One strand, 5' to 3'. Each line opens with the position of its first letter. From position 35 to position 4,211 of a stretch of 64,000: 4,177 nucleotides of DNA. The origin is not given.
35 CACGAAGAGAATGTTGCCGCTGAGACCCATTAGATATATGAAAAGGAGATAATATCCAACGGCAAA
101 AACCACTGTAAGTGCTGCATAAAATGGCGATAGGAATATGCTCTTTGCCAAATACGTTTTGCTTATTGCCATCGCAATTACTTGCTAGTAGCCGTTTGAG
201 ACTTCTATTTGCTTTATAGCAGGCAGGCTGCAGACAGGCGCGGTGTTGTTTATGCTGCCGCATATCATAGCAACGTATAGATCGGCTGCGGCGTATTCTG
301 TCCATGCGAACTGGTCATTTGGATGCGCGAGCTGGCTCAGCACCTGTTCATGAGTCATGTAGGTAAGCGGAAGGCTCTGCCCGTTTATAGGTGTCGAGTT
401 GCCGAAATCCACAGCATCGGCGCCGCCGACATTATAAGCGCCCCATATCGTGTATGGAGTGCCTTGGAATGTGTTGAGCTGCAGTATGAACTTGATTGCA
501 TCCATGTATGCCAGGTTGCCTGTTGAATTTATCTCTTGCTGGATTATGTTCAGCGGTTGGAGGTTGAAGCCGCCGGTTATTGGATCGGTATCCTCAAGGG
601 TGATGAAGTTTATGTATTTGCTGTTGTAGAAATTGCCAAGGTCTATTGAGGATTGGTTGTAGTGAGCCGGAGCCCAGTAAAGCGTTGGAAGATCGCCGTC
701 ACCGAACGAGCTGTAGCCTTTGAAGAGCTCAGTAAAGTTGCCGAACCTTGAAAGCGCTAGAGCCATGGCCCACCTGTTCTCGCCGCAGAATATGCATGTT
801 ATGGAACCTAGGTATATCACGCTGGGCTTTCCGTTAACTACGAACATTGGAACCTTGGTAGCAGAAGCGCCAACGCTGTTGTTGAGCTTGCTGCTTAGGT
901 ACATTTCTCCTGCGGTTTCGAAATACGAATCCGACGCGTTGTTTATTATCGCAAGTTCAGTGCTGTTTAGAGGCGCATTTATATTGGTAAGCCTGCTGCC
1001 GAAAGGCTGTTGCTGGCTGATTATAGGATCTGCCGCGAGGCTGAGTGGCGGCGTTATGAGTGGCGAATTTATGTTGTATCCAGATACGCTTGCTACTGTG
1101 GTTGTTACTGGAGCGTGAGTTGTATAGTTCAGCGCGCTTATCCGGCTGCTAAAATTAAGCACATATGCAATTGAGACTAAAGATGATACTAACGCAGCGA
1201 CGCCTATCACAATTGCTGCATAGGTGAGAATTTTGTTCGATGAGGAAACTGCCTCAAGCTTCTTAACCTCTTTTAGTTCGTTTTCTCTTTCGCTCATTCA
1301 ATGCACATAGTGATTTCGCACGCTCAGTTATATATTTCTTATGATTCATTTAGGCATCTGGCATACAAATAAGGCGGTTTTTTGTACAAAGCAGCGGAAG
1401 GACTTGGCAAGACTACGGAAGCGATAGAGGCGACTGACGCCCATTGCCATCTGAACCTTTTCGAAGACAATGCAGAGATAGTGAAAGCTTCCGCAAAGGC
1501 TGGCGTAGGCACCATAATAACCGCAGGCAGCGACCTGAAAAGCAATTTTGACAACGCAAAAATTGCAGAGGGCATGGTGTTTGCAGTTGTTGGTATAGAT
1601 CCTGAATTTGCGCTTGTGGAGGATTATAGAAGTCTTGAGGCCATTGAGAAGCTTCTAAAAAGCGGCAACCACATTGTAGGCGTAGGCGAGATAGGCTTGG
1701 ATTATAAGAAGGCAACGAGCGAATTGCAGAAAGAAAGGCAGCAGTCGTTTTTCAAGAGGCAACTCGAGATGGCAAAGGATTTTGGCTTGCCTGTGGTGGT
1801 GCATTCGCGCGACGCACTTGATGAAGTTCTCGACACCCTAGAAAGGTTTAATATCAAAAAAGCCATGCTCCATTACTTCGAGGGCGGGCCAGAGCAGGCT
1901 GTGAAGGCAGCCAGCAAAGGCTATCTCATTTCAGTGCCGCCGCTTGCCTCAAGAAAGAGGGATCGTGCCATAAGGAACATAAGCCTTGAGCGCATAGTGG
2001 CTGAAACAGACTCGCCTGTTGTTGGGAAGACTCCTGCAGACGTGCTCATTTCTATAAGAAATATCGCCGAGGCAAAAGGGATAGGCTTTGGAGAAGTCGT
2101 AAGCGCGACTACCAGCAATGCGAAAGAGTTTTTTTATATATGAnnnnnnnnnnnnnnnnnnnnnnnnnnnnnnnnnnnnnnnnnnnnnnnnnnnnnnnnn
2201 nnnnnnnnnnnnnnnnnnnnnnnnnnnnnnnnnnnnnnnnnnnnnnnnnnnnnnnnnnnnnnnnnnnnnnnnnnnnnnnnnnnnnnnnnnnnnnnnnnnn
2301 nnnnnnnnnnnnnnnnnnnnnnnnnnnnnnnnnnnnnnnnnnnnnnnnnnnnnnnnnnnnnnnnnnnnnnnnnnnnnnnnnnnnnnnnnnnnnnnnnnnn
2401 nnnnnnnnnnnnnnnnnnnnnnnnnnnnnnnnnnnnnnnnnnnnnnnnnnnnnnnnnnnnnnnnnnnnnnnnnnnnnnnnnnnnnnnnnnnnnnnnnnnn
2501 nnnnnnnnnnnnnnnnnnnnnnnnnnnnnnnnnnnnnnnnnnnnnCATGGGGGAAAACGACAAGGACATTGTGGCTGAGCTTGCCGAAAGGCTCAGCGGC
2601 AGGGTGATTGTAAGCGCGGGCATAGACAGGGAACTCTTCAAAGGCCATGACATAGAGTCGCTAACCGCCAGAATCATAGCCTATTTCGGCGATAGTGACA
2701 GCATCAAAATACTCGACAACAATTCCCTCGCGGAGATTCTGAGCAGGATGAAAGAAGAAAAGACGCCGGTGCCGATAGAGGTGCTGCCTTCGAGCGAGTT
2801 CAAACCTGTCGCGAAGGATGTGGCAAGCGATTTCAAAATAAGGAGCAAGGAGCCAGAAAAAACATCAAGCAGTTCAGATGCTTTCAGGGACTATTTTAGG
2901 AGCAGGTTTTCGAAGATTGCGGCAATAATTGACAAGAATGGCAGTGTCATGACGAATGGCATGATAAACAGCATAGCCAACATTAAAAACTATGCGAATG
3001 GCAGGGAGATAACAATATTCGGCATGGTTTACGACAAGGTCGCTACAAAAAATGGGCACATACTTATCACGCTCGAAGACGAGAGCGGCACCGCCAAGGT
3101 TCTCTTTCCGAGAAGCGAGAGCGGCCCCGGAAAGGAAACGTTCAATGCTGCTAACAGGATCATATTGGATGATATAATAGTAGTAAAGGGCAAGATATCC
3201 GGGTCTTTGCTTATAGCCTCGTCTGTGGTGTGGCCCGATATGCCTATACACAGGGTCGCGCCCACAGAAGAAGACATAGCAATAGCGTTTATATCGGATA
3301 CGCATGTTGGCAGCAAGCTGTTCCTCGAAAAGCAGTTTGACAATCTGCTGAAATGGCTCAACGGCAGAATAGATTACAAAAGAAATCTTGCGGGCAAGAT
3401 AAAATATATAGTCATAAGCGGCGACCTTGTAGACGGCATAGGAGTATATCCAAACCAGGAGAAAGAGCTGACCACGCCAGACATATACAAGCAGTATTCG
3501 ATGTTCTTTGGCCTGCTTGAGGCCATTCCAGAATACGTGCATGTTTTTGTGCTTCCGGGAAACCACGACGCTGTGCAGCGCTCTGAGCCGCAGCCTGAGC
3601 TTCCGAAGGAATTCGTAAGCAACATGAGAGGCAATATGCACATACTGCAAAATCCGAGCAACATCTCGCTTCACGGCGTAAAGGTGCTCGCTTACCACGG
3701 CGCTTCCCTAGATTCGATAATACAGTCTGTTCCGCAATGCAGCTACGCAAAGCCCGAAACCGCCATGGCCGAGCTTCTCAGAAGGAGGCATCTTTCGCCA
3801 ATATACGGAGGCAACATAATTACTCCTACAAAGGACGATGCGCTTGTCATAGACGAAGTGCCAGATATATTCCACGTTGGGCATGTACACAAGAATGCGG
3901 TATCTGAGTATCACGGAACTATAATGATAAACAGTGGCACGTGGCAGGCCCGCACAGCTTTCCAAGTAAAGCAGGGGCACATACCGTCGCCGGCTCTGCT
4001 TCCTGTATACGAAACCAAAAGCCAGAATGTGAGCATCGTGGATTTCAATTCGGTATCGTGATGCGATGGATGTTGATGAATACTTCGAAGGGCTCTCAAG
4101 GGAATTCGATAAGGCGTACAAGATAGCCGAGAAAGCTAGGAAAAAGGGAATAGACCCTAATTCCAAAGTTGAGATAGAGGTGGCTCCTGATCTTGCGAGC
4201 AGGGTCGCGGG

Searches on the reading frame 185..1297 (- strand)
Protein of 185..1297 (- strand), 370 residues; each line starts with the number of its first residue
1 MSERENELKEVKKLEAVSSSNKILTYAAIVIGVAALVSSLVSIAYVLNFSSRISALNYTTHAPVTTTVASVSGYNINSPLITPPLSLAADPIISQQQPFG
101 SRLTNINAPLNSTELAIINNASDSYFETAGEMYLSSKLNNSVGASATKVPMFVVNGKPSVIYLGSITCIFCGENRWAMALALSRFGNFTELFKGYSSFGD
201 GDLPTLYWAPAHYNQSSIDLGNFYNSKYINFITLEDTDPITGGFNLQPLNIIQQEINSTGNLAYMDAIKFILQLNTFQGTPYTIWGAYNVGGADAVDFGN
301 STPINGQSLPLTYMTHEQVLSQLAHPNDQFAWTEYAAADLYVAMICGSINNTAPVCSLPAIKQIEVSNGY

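Call 105: search_protein_families(library=pfam, proteins=[window:185-1297:-], max_evalue=0.00001)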
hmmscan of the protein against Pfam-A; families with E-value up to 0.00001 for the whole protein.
window:185-1297:- (370 aa): 1 family
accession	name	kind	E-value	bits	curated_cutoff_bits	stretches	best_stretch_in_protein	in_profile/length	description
PF06053.17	DUF929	-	1.3e-09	38.4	24.6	1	152-239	10-92/205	Domain of unknown function (DUF929)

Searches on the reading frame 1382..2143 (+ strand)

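Call 105: search_protein_families(library=pfam, proteins=[window:1382-2143:+], max_evalue=0.00001)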
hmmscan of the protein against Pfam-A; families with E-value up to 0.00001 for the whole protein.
window:1382-2143:+ (253 aa): 1 family
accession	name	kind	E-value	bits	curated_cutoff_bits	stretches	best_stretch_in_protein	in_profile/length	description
PF01026.27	TatD_DNase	-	8.6e-52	176.5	27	1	18-251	1-252/253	TatD related DNase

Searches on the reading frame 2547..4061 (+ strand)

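Call 26: search_protein_families(library=pfam, proteins=[window:2547-4061:+], max_evalue=0.00001)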
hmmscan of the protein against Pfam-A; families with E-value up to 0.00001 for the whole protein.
window:2547-4061:+ (504 aa): 4 families
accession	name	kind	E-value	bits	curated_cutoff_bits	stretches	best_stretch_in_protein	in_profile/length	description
PF04042.21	DNA_pol_E_B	-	5.2e-17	62.4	29.1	1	246-446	1-203/210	DNA polymerase alpha/epsilon subunit B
PF00149.33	Metallophos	-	3.2e-14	54.3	21.5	1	246-449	3-190/191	Calcineurin-like phosphoesterase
PF12850.12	Metallophos_2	-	5.2e-07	30.2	27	0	246-469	3-138/154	Calcineurin-like phosphoesterase superfamily domain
PF01336.31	tRNA_anti-codon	-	9.6e-07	29.1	27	1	155-218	1-58/75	OB-fold nucleic acid binding domain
